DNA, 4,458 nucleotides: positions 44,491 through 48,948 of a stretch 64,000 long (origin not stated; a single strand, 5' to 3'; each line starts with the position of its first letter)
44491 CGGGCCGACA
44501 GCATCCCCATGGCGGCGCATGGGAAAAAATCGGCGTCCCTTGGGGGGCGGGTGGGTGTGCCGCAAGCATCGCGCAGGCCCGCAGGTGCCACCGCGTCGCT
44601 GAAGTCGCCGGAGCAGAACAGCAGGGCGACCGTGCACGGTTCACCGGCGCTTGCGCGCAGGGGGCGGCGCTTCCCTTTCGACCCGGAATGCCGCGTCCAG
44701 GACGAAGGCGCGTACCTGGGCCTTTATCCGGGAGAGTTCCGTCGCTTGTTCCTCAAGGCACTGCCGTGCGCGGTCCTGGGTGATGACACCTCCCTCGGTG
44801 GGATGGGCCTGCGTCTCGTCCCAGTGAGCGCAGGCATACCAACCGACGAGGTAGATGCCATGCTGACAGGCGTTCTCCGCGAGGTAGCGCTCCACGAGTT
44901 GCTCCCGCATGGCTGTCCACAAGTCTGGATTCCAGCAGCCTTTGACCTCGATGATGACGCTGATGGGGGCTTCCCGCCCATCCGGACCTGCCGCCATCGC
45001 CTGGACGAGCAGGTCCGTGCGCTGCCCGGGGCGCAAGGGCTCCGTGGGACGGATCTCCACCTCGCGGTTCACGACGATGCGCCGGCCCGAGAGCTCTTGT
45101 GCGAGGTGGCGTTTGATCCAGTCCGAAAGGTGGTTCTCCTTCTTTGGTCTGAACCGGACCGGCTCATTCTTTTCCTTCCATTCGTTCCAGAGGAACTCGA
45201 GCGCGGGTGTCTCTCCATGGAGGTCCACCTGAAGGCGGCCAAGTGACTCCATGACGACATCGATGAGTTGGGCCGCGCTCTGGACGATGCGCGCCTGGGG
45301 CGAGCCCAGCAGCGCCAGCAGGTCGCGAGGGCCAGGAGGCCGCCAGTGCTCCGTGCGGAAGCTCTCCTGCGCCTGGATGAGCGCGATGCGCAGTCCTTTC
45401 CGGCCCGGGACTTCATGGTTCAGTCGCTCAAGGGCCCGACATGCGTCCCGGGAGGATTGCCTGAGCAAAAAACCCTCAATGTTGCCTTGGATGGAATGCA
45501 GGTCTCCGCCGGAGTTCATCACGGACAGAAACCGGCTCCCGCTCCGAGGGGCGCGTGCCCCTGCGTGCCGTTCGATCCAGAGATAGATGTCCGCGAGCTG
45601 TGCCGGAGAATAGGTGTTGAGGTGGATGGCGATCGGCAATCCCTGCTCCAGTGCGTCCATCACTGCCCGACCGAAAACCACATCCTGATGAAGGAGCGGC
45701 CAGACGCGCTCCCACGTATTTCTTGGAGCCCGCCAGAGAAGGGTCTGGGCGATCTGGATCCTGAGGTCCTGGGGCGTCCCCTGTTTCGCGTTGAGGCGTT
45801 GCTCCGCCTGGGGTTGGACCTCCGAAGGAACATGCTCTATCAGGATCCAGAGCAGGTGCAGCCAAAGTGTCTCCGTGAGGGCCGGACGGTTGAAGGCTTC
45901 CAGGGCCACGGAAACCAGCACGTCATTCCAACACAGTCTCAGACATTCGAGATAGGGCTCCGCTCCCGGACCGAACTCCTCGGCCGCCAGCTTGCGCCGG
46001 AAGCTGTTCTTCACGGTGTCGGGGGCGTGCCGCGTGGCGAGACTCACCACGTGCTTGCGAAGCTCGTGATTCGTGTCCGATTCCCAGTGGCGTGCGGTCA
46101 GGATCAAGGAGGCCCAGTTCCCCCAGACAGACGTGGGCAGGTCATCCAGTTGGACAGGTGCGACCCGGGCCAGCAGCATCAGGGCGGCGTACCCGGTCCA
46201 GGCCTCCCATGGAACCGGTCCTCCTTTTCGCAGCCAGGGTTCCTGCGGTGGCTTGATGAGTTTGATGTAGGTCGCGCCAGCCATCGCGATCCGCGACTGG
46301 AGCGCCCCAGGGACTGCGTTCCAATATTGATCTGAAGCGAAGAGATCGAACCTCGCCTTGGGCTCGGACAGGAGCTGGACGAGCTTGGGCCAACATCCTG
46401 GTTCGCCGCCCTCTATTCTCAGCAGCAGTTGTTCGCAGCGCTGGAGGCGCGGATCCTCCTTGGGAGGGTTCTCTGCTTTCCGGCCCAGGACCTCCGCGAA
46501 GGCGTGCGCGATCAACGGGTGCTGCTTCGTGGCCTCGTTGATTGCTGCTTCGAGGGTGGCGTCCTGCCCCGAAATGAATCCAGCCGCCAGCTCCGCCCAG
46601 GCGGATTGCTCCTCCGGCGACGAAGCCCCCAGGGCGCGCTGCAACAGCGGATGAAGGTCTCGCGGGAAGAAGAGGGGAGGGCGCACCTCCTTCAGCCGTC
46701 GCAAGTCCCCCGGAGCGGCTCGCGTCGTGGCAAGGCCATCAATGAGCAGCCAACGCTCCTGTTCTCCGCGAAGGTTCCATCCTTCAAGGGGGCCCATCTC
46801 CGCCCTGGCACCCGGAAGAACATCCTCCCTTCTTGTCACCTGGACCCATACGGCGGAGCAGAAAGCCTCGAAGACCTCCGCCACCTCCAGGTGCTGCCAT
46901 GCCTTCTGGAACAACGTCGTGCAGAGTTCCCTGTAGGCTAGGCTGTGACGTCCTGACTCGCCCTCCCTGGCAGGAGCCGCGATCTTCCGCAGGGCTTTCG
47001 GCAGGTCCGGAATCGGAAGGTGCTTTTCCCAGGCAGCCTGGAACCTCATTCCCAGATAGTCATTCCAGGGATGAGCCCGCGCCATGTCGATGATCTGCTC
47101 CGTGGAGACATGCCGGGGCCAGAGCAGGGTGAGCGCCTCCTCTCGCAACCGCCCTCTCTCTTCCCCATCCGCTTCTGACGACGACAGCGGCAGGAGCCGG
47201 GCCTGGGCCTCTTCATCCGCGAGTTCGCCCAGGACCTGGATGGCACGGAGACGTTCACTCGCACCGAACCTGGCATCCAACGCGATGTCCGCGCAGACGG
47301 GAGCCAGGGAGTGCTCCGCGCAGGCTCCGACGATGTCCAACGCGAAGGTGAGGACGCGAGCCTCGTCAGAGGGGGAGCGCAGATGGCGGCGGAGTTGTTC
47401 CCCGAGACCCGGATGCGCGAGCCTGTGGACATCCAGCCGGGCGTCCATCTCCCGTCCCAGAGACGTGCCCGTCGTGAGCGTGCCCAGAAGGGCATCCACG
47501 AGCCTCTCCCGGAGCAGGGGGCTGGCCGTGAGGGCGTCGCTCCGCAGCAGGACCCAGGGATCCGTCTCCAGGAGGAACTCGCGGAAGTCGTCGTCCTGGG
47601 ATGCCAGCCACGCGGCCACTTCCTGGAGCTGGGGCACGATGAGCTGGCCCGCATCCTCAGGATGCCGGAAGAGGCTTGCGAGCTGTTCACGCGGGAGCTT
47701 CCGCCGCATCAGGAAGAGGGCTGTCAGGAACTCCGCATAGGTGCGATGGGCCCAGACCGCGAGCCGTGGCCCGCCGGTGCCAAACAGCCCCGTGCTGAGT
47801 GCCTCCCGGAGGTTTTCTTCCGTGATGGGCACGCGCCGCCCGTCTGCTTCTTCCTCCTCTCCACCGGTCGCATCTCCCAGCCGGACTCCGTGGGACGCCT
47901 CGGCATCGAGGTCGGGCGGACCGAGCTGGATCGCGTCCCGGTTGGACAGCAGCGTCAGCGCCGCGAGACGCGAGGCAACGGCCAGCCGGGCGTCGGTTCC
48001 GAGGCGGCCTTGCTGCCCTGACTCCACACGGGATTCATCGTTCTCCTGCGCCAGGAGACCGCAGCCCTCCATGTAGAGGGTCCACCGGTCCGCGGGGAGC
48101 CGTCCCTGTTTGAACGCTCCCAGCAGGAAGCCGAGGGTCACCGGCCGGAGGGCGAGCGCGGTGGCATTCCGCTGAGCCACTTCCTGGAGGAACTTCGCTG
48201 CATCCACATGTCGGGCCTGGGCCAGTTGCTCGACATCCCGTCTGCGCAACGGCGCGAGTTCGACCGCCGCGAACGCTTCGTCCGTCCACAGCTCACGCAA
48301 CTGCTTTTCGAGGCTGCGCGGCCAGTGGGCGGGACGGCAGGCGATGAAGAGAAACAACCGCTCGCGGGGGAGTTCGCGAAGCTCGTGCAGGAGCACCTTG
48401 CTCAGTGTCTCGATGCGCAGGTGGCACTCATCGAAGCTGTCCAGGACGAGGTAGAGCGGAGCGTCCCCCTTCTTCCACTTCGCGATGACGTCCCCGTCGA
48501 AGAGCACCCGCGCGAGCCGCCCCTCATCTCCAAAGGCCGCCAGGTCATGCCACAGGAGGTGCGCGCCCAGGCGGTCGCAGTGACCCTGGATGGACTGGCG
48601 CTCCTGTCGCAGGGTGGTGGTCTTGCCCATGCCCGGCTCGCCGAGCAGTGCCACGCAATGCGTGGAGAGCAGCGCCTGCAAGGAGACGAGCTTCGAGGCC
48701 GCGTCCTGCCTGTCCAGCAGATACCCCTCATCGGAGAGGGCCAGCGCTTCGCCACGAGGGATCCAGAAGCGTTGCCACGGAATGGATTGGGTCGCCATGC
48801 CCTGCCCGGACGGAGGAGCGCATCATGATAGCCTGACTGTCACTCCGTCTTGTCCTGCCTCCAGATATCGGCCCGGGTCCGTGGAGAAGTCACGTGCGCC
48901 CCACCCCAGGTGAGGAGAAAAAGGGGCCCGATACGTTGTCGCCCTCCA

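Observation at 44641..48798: Solitary 1385-aa NACHT/STAND NTPase fused to a C-terminal PD-(D/E)xK nuclease-like domain in a reduced-GC island: candidate undescribed single-gene defence system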

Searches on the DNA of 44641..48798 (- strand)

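Call 84: search_dna_similar(query=L083:10001-13990:+, collection=ecoli_genomes, mode=distant, max_rows=10)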
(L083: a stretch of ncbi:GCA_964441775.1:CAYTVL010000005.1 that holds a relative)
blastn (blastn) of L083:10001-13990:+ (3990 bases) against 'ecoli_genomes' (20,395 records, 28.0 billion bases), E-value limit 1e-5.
No match.
